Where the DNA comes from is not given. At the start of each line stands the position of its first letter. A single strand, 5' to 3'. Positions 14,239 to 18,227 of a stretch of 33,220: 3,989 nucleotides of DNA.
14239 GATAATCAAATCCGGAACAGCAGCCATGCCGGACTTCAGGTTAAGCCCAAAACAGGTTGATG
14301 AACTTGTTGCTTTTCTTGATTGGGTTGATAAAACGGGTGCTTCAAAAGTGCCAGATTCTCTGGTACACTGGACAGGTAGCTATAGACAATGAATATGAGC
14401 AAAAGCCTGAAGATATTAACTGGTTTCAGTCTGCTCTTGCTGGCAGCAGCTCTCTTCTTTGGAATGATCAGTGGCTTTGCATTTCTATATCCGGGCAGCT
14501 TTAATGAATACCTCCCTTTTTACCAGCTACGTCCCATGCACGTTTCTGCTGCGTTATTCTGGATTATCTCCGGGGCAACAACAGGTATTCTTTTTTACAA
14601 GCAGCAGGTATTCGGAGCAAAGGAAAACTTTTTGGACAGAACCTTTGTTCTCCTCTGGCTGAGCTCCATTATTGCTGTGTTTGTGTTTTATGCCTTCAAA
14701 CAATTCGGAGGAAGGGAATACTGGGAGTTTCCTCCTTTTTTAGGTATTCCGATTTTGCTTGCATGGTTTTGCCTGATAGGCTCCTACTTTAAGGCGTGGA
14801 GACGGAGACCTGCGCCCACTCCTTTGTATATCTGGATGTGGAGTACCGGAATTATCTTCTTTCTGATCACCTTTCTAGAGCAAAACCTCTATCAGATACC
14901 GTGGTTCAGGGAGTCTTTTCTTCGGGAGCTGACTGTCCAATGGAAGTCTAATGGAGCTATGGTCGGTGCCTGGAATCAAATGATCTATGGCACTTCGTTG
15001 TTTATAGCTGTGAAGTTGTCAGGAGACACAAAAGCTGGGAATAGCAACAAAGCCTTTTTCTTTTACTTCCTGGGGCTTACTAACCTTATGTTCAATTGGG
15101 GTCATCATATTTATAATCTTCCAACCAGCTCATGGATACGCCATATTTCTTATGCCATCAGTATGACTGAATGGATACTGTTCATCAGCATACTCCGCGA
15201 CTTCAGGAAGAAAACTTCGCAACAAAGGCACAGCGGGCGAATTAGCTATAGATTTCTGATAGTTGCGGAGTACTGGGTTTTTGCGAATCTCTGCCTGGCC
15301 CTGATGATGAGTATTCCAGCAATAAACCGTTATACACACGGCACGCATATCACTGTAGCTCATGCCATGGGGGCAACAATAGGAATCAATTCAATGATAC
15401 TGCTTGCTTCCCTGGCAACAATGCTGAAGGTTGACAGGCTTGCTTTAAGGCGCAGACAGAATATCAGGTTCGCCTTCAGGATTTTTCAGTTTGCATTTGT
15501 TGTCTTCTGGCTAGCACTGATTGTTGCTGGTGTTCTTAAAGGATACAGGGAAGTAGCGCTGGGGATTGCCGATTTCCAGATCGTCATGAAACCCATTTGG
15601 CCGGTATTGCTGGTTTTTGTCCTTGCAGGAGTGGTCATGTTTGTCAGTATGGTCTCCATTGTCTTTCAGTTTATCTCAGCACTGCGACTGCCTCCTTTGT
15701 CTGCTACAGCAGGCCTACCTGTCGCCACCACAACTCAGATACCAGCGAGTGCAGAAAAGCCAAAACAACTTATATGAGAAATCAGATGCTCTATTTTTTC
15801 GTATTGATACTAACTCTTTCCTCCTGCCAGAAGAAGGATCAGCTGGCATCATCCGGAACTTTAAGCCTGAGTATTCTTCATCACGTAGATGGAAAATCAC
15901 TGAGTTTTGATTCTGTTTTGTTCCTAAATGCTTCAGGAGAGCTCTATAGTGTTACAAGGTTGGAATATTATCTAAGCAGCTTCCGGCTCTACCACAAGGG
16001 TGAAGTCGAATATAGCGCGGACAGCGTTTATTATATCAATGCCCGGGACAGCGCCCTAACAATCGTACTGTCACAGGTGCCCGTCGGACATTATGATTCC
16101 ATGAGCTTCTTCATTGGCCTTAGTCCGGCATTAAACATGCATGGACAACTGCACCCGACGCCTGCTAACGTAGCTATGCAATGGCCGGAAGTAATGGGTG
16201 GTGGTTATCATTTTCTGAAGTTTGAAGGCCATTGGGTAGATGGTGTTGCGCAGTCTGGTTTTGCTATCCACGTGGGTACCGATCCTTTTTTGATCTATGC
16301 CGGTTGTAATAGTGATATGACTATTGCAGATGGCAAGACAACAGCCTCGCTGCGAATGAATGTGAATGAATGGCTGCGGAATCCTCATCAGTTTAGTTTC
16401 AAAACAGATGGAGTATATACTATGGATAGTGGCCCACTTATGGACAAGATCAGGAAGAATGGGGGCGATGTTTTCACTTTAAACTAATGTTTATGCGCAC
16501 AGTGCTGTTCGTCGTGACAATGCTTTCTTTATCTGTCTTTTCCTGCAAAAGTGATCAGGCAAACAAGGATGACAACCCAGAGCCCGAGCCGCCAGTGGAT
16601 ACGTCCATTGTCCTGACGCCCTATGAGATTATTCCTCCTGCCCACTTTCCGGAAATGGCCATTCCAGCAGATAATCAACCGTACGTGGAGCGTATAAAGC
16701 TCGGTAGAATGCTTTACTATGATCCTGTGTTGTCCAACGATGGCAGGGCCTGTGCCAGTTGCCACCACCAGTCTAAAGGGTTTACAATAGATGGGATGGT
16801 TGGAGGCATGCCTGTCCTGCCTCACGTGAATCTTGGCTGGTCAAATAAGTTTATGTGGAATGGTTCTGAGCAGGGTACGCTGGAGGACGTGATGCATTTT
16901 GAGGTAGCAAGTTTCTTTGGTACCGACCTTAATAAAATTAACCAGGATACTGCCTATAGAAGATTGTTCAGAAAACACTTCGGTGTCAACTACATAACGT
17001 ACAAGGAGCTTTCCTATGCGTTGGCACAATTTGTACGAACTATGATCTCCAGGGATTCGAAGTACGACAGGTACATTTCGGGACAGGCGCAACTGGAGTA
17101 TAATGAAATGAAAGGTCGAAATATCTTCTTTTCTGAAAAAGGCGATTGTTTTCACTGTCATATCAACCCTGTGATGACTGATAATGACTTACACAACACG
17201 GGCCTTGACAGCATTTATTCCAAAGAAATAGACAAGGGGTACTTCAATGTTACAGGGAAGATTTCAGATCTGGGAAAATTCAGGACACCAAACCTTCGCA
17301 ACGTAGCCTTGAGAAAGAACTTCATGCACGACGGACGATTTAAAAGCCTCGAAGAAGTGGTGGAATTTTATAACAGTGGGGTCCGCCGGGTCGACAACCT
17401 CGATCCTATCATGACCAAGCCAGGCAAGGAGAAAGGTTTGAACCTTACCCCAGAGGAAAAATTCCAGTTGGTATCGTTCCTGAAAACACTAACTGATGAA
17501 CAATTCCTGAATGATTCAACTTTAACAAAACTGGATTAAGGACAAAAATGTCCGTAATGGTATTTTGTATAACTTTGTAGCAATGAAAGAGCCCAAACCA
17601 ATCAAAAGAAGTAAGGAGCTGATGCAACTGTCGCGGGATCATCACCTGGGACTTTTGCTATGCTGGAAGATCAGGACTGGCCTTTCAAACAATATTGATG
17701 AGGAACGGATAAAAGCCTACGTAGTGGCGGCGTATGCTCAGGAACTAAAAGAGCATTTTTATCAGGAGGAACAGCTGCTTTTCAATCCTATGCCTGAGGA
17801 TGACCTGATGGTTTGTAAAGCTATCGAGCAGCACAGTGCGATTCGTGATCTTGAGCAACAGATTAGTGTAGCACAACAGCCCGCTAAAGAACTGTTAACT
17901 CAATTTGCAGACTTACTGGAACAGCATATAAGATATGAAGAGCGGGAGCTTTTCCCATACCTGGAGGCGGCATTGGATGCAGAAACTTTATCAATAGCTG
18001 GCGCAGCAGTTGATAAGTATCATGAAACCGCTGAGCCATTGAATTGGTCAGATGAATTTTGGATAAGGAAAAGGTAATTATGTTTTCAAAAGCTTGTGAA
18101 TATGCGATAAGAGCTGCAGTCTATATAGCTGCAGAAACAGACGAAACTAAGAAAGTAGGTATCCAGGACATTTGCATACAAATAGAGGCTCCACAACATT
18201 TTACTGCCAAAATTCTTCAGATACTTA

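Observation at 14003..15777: cNOR-shaped gene pair whose subunit I lacks the helix-VI histidine and has H-A-M instead of H-x-H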

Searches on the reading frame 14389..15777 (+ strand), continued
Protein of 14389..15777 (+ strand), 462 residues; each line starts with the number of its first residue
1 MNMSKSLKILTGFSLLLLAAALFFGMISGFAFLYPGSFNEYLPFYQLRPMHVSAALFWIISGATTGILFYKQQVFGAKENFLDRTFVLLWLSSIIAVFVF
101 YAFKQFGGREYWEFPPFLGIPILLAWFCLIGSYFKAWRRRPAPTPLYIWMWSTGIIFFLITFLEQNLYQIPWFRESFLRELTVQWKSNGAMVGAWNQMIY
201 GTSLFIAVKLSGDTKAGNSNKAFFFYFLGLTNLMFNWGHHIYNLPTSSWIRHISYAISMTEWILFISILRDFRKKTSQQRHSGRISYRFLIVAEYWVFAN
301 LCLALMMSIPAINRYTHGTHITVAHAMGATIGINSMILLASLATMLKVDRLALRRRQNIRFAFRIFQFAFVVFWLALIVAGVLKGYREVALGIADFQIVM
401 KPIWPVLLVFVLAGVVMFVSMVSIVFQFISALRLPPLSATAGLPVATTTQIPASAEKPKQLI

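Call 42: search_protein_families(library=pfam, proteins=[P0139, P0150, P0159, P0187, P0223, P0233, P0164, P0126], max_evalue=0.001)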
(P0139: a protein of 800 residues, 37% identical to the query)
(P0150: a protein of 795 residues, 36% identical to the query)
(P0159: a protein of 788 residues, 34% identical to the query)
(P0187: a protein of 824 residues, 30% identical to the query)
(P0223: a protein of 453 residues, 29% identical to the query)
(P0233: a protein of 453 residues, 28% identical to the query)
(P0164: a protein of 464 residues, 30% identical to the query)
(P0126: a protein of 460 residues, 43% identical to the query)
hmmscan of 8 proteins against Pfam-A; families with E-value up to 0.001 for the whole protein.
P0139 (800 aa): 4 families
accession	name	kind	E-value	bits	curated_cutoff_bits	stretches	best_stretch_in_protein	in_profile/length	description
PF00115.25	COX1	-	1e-27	97.6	34.8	1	7-414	2-434/436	Cytochrome C and Quinol oxidase polypeptide I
PF13442.11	Cytochrome_CBB3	-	7.7e-25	87.4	27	2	590-679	2-68/68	Cytochrome C oxidase, cbb3-type, subunit III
PF00034.26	Cytochrom_C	-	8.2e-24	85.2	21.3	2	591-682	1-89/90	Cytochrome c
PF02433.20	FixO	-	2.5e-15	57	29.6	1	514-562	103-151/219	Cytochrome C oxidase, mono-heme subunit/FixO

P0150 (795 aa): 4 families
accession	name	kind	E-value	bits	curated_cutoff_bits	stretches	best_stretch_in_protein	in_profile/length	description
PF13442.11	Cytochrome_CBB3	-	2.7e-24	85.7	27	2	574-662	3-68/68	Cytochrome C oxidase, cbb3-type, subunit III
PF00115.25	COX1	-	6.6e-21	75.1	34.8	1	8-414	2-436/436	Cytochrome C and Quinol oxidase polypeptide I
PF00034.26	Cytochrom_C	-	2.5e-20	74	21.3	1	574-665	1-89/90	Cytochrome c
PF02433.20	FixO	-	5.6e-08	33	29.6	0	500-543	102-145/219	Cytochrome C oxidase, mono-heme subunit/FixO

P0159 (788 aa): 4 families
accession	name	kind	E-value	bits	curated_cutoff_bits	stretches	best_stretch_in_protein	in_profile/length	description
PF13442.11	Cytochrome_CBB3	-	4.2e-26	91.5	27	3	683-776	3-68/68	Cytochrome C oxidase, cbb3-type, subunit III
PF00115.25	COX1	-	6e-24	85.1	34.8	1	10-379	2-407/436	Cytochrome C and Quinol oxidase polypeptide I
PF00034.26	Cytochrom_C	-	1.3e-21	78.2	21.3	3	465-537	1-89/90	Cytochrome c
PF02433.20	FixO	-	3.1e-08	33.8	29.6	0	486-527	104-145/219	Cytochrome C oxidase, mono-heme subunit/FixO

P0187 (824 aa): 3 families
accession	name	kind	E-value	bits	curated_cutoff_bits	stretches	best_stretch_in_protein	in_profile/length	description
PF00115.25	COX1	-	3.7e-12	46.3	34.8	1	18-406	4-412/436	Cytochrome C and Quinol oxidase polypeptide I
PF13442.11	Cytochrome_CBB3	-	1.8e-09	38.2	27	1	604-688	3-68/68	Cytochrome C oxidase, cbb3-type, subunit III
PF00034.26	Cytochrom_C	-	4.9e-07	31.4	21.3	1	605-691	2-89/90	Cytochrome c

P0223 (453 aa): 1 family
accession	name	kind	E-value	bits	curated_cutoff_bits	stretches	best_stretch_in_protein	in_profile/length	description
PF00115.25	COX1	-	2.9e-16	59.8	34.8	1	16-400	3-428/436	Cytochrome C and Quinol oxidase polypeptide I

P0233 (453 aa): 1 family
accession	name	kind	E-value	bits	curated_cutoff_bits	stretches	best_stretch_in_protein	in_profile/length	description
PF00115.25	COX1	-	3.4e-18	66.2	34.8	1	13-402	3-426/436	Cytochrome C and Quinol oxidase polypeptide I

P0164 (464 aa): 1 family
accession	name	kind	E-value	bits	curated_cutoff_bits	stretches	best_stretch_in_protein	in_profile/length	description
PF00115.25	COX1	-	6.4e-23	81.7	34.8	1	13-409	2-411/436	Cytochrome C and Quinol oxidase polypeptide I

P0126 (460 aa): 1 family
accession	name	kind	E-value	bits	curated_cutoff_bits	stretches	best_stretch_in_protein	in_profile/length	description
PF00115.25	COX1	-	7.9e-27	94.6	34.8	1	23-436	2-434/436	Cytochrome C and Quinol oxidase polypeptide I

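Call 43: find_homologous_proteins(query=P0233, max_evalue=1e-10)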
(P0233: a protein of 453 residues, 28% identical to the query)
Query P0233 (453 aa): 110 proteins with E <= 1e-10 among 8000 candidates.
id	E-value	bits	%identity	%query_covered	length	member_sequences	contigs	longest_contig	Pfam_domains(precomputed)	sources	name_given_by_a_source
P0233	2.0e-296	1001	100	100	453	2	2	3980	PF00115.26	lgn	-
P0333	2.4e-226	770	79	96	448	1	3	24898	PF00115.26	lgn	-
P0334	1.8e-225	767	80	95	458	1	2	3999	PF00115.26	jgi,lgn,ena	-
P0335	5.1e-221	752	76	97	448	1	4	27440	PF00115.26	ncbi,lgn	-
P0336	3.2e-190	651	69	96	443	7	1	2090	PF00115.26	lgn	-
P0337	4.2e-184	631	67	96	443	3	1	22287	PF00115.26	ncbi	-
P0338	1.6e-177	609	65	94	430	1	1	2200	PF00115.26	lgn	-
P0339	4.1e-176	604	63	96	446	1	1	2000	PF00115.26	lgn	-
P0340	9.6e-176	603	62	99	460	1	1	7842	PF00115.26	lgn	-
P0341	2.3e-175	602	67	90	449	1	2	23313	PF01757.29,PF00115.26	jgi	jgi:nitric oxide reductase subunit B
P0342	7.6e-169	581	63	95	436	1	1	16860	PF00115.26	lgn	-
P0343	6.7e-167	574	61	95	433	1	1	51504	PF00115.26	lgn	-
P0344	2.9e-166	572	62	96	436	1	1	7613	PF00115.26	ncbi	-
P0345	4.9e-164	565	61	96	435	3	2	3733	PF00115.26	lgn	-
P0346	1.3e-161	557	60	95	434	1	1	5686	PF00115.26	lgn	-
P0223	3.0e-98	348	44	85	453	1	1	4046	PF00115.26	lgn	-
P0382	6.6e-94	334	42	87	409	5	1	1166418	PF00115.26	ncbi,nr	ncbi:MAG: cbb3-type cytochrome c oxidase subunit I [Saprospirales bacterium]|nr:cbb3-type cytochrome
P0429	4.3e-32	130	26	81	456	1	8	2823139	PF00115.26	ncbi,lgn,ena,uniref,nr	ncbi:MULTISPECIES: cbb3-type cytochrome c oxidase subunit I [Amniculibacterium]|uniref:cbb3-type cyt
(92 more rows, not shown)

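Call 44: find_encoding_contigs(protein=P0001, flank=3000, max_places=3)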
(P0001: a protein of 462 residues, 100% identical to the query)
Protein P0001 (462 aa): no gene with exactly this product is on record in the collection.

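Call 45: find_encoding_contigs(protein=P0382, flank=8000, max_places=2)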
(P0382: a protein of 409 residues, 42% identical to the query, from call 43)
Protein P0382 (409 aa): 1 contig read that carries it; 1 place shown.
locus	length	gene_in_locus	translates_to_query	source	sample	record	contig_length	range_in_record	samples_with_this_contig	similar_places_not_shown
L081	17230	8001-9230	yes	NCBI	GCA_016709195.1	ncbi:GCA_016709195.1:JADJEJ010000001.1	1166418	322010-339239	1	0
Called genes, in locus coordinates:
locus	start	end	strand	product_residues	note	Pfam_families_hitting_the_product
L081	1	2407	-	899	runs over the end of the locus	-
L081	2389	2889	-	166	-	-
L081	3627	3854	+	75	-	PF09820:AAA-ATPase_like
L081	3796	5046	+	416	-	PF09820:AAA-ATPase_like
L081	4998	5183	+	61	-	PF08011:PDDEXK_9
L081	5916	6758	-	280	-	PF13635:DUF4143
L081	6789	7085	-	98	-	PF20720:nSTAND3 (weak), PF13173:AAA_14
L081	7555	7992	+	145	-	PF13442:Cytochrome_CBB3, PF00034:Cytochrom_C (weak)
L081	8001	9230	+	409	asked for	PF00115:COX1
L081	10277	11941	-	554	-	PF01551:Peptidase_M23, PF18962:Por_Secre_tail (faint)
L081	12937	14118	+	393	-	PF01637:ATPase_2 (faint), PF13401:AAA_22 (faint), PF13173:AAA_14, PF13635:DUF4143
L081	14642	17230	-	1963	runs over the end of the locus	PF15902:Sortilin-Vps10, PF19081:Ig_7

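Call 78: find_encoding_contigs(protein=P0429, flank=10000, max_places=1)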
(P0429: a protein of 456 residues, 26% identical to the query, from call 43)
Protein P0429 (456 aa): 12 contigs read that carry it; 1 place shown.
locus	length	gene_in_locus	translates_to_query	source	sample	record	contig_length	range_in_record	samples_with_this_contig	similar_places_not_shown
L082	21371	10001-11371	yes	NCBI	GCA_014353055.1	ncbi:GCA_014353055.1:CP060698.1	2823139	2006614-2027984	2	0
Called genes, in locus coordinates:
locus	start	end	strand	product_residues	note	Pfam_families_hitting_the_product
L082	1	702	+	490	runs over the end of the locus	PF00133:tRNA-synt_1 (faint), PF01406:tRNA-synt_1e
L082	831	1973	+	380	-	PF18962:Por_Secre_tail (weak)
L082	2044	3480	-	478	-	PF00474:SSF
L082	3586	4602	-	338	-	PF03706:LPG_synthase_TM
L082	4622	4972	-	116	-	PF02261:Asp_decarbox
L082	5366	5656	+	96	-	PF00216:Bac_DNA_binding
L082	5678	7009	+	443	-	PF00155:Aminotran_1_2, PF01041:DegT_DnrJ_EryC1 (weak), PF01053:Cys_Met_Meta_PP (weak)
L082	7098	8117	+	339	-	PF01565:FAD_binding_4, PF02873:MurB_C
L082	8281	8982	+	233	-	-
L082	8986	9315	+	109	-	PF13396:PLDc_N (weak)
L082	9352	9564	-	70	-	-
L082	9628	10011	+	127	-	PF00034:Cytochrom_C, PF13442:Cytochrome_CBB3 (weak)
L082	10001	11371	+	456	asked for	PF00115:COX1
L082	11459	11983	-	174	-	PF25087:GMPPB_C (faint), PF00132:Hexapep (weak), PF25084:LbH_EIF2B (weak), PF00132:Hexapep (weak), PF14602:Hexapep_2 (weak), PF00132:Hexapep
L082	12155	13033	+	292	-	PF08712:Nfu_N, PF01106:NifU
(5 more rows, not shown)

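Call 79: find_encoding_contigs(protein=P0275, flank=10000, max_places=1)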
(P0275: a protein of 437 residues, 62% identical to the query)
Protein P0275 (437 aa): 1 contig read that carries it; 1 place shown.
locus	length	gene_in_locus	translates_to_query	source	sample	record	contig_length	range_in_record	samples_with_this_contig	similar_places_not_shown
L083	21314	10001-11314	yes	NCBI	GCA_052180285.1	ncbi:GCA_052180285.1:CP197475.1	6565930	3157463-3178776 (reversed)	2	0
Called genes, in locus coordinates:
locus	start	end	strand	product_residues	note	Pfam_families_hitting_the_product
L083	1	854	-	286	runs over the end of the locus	PF25539:Bestrophin_2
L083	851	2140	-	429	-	PF00266:Aminotran_5, PF22580:KYNU_C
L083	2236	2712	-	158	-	PF01590:GAF, PF13185:GAF_2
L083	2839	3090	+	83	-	-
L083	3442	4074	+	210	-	-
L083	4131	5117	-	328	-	PF00268:Ribonuc_red_sm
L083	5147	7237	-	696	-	PF08343:RNR_N, PF00317:Ribonuc_red_lgN, PF02867:Ribonuc_red_lgC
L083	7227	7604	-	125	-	PF07972:Flavodoxin_NdrI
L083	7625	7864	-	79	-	PF00085:Thioredoxin (faint), PF00462:Glutaredoxin (weak)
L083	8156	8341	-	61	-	-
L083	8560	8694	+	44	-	-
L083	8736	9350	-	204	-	PF00702:Hydrolase, PF13419:HAD_2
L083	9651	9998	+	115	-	PF13442:Cytochrome_CBB3, PF00034:Cytochrom_C (weak), PF04852:ALOG_dom (weak)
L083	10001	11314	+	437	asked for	PF00115:COX1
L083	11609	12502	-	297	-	PF00106:adh_short, PF08659:KR, PF13561:adh_short_C2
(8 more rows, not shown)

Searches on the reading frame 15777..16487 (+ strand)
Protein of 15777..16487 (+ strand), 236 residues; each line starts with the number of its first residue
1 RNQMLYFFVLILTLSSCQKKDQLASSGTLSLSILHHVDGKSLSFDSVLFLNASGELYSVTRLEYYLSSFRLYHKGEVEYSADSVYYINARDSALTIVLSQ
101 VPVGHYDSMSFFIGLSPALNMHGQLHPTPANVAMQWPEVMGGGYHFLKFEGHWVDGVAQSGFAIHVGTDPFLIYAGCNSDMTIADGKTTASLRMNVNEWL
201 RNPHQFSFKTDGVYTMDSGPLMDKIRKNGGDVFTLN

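Call 3: search_protein_families(library=pfam, proteins=[window:15777-16487:+], max_evalue=0.01)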
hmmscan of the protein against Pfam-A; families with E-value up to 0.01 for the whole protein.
window:15777-16487:+ (236 aa): 1 family
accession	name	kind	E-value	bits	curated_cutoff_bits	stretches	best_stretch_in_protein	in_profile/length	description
PF20243.3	MbnP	-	5.5e-25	88.8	27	1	27-208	2-181/189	MbnP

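Call 4: search_protein_families(library=ncbifam, proteins=[window:15777-16487:+], max_evalue=0.01)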
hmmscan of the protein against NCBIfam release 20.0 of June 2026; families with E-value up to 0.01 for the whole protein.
window:15777-16487:+ (236 aa): 2 families
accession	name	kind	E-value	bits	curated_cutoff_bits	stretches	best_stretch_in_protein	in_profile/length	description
NF010433.1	PRK13859.1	equivalog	6.4e-05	22.6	60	1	6-26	3-24/55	type IV secretion system lipoprotein VirB7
TIGR04052.2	MbnP_like_WxW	equivalog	0.0001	21.8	140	1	94-182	88-170/257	MbnP family copper-binding protein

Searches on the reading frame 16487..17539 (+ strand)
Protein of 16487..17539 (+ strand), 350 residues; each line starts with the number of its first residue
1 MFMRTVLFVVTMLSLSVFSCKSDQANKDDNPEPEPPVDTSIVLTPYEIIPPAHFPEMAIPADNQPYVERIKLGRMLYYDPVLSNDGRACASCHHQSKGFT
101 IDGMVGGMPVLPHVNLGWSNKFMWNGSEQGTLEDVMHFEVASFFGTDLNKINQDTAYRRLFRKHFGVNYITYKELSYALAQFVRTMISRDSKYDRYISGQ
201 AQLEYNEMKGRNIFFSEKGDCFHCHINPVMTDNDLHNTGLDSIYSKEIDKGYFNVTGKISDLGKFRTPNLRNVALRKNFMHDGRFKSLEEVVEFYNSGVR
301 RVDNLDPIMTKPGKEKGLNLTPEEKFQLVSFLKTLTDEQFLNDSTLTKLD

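Call 3: search_protein_families(library=pfam, proteins=[window:16487-17539:+], max_evalue=0.01)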
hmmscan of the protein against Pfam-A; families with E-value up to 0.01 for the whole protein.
window:16487-17539:+ (350 aa): 1 family
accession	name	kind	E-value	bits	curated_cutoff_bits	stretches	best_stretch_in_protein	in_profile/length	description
PF03150.19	CCP_MauG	-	1.5e-31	110.5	25.6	2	68-201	2-148/149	Di-haem cytochrome c peroxidase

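Call 4: search_protein_families(library=ncbifam, proteins=[window:16487-17539:+], max_evalue=0.01)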
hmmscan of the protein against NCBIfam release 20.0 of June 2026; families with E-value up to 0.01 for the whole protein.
window:16487-17539:+ (350 aa): 5 families
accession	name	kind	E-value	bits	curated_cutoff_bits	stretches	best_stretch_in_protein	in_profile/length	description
TIGR04039.1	MXAN_0977_Heme2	hypoth_equivalog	1.2e-58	198.8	362.85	1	59-346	1-332/336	MbnH family di-heme enzyme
TIGR03791.1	TTQ_mauG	equivalog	5.1e-35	121.1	443.85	1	67-339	3-282/291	tryptophan tryptophylquinone biosynthesis enzyme MauG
TIGR03981.2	SAM_quin_mod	hypoth_equivalog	2.7e-27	95.7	340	2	156-299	212-362/411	His-Xaa-Ser system-associated MauG-like protein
NF052341.1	hydrazine_gamma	equivalog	0.0017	17.4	625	0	14-96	11-95/339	hydrazine synthase subunit gamma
TIGR04484.1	thiosulf_SoxA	equivalog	0.0019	17.5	110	0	57-101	95-138/212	sulfur oxidation c-type cytochrome SoxA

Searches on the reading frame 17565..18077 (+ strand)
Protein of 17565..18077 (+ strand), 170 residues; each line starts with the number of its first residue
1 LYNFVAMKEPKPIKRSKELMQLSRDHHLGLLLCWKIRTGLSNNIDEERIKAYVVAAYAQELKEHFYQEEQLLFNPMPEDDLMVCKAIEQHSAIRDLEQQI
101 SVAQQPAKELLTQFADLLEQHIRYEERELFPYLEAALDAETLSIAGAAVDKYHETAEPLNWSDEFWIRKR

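Call 3: search_protein_families(library=pfam, proteins=[window:17565-18077:+], max_evalue=0.01)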
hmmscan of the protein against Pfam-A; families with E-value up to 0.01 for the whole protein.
window:17565-18077:+ (170 aa): 1 family
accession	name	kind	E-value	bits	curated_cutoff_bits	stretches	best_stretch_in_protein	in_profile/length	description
PF01814.28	Hemerythrin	-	5.4e-14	53.2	25.3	2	48-133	33-127/127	Hemerythrin HHE cation binding domain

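Call 4: search_protein_families(library=ncbifam, proteins=[window:17565-18077:+], max_evalue=0.01)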
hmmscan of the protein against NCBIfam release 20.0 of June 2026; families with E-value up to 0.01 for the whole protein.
window:17565-18077:+ (170 aa): 4 families
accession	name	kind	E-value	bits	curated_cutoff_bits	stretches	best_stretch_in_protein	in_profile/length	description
TIGR03652.1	FeS_repair_RIC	equivalog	2.4e-05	24.2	204.7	0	107-140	111-144/216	iron-sulfur cluster repair di-iron protein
NF053874.1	persist_PA2171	equivalog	0.00019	21.2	190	1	51-153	33-144/157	PA2171 family ribosome-binding persister protein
NF008221.0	PRK10992.1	equivalog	0.00071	19.1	254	0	109-140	117-148/220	iron-sulfur cluster repair protein YtfE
TIGR02481.1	hemeryth_dom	domain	0.0091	16.1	51.75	0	36-133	27-126/126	hemerythrin domain-containing protein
